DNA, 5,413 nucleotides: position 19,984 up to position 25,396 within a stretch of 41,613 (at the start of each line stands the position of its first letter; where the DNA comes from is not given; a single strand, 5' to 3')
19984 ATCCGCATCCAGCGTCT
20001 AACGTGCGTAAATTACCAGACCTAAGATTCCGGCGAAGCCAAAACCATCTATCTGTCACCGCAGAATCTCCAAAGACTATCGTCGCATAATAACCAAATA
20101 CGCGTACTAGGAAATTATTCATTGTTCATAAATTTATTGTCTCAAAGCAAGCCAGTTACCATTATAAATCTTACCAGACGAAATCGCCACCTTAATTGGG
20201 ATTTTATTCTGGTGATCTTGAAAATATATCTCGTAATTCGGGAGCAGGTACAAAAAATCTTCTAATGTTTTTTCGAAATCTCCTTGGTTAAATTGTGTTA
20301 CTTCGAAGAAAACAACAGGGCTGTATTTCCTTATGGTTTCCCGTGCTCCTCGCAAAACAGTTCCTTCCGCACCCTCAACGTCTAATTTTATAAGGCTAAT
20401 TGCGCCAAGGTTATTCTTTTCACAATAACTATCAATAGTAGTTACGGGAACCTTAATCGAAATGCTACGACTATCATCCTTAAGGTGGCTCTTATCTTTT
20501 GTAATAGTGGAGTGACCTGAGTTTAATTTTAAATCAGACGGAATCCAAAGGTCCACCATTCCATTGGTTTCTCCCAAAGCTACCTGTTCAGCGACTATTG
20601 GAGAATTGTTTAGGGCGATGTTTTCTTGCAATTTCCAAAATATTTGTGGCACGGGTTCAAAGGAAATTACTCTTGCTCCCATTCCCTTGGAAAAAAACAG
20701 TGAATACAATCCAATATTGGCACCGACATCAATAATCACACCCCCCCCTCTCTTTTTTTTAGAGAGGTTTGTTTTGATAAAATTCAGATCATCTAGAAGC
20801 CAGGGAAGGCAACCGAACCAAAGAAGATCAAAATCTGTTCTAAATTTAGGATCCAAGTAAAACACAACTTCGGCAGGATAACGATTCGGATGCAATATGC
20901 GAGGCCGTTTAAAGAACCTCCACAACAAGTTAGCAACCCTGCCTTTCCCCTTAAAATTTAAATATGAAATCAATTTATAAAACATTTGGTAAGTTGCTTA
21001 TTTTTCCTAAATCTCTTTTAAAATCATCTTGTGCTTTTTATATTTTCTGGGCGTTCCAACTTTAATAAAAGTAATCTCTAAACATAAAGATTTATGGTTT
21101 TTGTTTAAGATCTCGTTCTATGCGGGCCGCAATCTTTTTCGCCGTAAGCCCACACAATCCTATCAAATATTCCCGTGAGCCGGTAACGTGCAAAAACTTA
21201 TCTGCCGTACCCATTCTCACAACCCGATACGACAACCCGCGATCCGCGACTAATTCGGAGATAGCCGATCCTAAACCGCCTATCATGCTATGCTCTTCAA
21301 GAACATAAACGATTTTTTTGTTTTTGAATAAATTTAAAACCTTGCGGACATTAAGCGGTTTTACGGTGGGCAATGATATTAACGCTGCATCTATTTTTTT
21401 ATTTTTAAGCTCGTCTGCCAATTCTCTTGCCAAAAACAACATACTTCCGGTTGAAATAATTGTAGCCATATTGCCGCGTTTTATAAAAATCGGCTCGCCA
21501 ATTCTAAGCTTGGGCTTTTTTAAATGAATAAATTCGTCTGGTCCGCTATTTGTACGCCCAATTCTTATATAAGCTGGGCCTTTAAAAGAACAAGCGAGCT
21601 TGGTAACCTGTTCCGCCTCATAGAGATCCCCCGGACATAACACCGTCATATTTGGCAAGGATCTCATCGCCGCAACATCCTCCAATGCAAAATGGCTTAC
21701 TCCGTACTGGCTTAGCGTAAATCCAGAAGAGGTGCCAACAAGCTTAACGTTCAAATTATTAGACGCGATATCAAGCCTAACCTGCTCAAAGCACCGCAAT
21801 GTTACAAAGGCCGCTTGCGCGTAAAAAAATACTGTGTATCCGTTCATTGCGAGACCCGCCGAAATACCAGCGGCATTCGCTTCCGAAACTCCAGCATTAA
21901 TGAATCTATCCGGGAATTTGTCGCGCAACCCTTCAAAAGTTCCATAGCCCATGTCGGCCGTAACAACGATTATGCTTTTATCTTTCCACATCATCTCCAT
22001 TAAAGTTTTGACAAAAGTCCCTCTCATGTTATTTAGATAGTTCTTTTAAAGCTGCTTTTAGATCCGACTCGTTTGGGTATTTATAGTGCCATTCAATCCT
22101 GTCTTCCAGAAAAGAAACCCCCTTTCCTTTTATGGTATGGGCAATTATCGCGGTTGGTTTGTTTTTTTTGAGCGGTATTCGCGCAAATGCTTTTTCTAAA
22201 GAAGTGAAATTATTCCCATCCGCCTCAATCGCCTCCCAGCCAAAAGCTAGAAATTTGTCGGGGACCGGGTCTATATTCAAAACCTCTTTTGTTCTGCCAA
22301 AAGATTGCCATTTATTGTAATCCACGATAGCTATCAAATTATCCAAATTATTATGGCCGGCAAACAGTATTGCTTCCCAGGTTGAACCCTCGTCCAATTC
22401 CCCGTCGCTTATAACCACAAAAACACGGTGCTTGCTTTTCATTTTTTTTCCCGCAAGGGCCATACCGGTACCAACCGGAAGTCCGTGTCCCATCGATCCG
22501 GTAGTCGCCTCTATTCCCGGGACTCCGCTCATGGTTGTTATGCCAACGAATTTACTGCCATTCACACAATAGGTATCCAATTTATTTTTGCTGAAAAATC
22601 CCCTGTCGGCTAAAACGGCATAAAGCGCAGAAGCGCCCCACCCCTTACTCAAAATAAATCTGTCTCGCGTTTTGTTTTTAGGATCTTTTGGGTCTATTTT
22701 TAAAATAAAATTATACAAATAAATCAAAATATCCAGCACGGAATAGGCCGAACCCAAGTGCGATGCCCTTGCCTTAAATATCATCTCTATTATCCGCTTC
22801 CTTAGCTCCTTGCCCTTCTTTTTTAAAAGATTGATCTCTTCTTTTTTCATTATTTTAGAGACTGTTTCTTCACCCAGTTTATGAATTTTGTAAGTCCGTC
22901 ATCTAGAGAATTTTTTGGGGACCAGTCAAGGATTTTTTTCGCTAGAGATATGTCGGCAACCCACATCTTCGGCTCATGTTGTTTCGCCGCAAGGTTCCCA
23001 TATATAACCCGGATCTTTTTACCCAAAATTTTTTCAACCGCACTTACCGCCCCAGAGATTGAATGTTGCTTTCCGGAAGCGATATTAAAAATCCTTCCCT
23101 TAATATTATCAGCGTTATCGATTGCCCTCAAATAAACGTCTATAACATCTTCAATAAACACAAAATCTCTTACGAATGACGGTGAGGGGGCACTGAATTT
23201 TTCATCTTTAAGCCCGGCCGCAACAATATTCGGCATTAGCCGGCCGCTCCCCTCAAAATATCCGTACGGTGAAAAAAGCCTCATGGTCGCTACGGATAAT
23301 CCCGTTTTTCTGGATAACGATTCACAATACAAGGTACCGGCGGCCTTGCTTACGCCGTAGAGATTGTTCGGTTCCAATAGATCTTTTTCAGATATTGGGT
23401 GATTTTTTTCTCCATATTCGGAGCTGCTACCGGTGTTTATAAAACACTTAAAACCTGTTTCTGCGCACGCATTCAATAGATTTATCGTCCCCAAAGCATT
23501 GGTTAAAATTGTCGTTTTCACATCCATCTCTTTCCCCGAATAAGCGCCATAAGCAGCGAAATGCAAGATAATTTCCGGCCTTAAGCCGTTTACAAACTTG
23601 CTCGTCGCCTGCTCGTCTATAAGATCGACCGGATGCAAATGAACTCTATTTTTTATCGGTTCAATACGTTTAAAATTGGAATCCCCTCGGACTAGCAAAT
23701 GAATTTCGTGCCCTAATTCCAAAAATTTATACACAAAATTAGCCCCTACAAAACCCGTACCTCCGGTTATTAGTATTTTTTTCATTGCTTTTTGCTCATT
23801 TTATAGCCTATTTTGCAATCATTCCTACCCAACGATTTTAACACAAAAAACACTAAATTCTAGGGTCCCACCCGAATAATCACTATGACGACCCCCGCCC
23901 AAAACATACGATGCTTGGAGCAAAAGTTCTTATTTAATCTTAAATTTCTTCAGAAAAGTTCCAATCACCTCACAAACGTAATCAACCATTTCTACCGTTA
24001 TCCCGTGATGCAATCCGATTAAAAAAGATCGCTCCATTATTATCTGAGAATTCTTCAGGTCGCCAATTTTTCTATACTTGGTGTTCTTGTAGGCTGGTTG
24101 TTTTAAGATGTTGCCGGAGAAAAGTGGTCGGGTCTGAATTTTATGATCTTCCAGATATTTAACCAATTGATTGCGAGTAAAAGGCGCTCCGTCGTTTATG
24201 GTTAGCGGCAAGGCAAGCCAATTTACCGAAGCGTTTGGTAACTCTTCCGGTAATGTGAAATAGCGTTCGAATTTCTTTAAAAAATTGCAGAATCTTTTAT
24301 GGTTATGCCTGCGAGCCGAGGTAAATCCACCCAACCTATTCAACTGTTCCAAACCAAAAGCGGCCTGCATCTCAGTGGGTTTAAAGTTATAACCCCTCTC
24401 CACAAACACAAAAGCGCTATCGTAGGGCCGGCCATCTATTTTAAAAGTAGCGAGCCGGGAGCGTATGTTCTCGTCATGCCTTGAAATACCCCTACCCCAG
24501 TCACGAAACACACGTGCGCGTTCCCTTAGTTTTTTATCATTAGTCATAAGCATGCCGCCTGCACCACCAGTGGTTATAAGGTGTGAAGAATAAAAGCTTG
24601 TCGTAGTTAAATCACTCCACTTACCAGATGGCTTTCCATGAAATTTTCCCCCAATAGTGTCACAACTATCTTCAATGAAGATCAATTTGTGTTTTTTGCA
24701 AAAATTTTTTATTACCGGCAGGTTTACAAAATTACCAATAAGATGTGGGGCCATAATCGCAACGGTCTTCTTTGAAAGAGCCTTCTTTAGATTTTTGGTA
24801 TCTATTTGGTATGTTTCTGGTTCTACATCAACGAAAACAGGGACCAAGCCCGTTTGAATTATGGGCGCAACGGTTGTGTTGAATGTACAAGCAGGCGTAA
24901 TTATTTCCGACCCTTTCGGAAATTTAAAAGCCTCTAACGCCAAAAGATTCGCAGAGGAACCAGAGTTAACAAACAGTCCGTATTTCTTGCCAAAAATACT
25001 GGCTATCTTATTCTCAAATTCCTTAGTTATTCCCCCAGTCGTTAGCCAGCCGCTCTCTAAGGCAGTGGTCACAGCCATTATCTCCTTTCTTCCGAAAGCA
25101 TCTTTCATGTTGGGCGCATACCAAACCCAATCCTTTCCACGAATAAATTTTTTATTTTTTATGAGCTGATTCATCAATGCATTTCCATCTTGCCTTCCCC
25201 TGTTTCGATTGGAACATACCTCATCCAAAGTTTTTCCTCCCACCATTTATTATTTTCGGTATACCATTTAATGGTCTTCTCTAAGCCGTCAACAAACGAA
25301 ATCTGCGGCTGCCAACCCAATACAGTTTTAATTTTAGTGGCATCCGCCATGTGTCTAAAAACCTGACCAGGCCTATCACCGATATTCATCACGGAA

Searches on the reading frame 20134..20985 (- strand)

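Call 43: search_protein_families(library=pfam, proteins=[window:20134-20985:-], max_evalue=0.0001)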
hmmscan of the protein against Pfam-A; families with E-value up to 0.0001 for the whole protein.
window:20134-20985:- (283 aa): 1 family
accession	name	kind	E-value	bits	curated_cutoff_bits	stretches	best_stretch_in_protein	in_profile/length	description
PF05050.19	Methyltransf_21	-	3.4e-27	96.1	22.7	1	86-242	1-160/173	Methyltransferase FkbM domain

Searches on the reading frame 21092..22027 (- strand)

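Call 43: search_protein_families(library=pfam, proteins=[window:21092-22027:-], max_evalue=0.0001)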
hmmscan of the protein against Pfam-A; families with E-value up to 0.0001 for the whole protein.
window:21092-22027:- (311 aa): 2 families
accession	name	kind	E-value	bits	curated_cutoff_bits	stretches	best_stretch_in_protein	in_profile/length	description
PF02779.29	Transket_pyr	-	4e-29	101.9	27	1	2-160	6-171/174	Transketolase, pyrimidine binding domain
PF02780.25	Transketolase_C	-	4.5e-22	78.7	25.9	1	183-299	7-124/124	Transketolase, C-terminal domain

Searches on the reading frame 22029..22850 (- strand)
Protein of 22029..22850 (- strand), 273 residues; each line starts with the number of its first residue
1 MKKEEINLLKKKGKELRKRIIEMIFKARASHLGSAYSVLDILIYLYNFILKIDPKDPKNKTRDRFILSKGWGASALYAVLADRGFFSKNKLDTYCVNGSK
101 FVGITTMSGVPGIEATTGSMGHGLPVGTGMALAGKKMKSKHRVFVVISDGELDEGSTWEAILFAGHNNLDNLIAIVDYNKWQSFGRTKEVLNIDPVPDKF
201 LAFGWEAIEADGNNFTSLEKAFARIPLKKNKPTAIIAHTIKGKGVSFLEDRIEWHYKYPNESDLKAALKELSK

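Call 43: search_protein_families(library=pfam, proteins=[window:22029-22850:-], max_evalue=0.0001)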
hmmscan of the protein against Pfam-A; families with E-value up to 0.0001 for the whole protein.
window:22029-22850:- (273 aa): 2 families
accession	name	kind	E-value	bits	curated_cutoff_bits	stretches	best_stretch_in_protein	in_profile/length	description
PF00456.26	Transketolase_N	-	6.8e-41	140.8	22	1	16-255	9-259/334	Transketolase, thiamine diphosphate binding domain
PF13292.11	DXP_synthase_N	-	6.1e-09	36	21.2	1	120-181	113-173/274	1-deoxy-D-xylulose-5-phosphate synthase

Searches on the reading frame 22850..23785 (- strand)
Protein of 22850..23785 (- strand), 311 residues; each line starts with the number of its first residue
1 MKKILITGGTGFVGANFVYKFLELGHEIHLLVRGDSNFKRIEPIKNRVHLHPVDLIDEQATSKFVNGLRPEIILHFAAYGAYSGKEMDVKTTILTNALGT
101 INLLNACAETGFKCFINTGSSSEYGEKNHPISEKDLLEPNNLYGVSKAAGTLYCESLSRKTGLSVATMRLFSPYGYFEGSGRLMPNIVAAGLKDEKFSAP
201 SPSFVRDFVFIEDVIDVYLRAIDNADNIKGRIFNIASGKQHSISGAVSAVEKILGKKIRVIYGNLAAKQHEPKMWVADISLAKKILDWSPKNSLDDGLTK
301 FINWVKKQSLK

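Call 43: search_protein_families(library=pfam, proteins=[window:22850-23785:-], max_evalue=0.0001)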
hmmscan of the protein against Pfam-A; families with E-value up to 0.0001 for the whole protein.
window:22850-23785:- (311 aa): 8 families
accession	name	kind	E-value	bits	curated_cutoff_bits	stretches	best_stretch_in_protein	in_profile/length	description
PF01370.27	Epimerase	-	1.5e-49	169.1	20.9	1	4-236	1-240/240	NAD dependent epimerase/dehydratase family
PF16363.11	GDP_Man_Dehyd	-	9e-42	144.1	27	1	5-300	1-331/332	GDP-mannose 4,6 dehydratase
PF04321.23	RmlD_sub_bind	-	1.4e-16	60.9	27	1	3-153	2-135/287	RmlD substrate binding domain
PF02719.21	Polysacc_synt_2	-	6.5e-14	52.2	20.2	1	4-258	1-251/293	Polysaccharide biosynthesis protein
PF01073.25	3Beta_HSD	-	1.3e-13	51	22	1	5-224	1-231/280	3-beta hydroxysteroid dehydrogenase/isomerase family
PF07993.18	NAD_binding_4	-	4.8e-10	39.5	20.1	1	6-54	1-52/258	Male sterility protein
PF05368.20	NmrA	-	1.4e-06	28.6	27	0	2-68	3-70/298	NmrA-like family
PF13460.12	NAD_binding_10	-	1.1e-05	25.8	27.2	1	8-132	1-110/184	NAD(P)H-binding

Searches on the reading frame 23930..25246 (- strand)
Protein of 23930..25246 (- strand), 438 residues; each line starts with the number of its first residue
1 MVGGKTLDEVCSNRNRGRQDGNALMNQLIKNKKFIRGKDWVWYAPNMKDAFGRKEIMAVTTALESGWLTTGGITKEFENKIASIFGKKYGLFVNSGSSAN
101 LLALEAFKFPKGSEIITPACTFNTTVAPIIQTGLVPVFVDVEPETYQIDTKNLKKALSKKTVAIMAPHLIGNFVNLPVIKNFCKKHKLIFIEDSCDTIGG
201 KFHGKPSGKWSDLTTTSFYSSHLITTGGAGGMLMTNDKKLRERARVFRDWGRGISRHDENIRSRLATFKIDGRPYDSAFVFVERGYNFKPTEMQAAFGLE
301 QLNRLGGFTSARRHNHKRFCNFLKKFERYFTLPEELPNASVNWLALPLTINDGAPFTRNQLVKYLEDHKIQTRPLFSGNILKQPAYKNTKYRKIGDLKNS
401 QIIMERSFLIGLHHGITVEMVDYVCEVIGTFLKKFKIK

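Call 43: search_protein_families(library=pfam, proteins=[window:23930-25246:-], max_evalue=0.0001)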
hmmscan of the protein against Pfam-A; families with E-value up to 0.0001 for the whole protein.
window:23930-25246:- (438 aa): 3 families
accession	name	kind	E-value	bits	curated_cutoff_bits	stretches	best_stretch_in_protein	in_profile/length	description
PF01041.23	DegT_DnrJ_EryC1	-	3.9e-90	303.1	19.8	1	53-428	5-359/360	DegT/DnrJ/EryC1/StrS aminotransferase family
PF00155.27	Aminotran_1_2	-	2.7e-08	33.8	19.7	1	73-162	43-150/361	Aminotransferase class I and II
PF01212.27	Beta_elim_lyase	-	1.2e-06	28.5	27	1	75-161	35-122/288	Beta-eliminating lyase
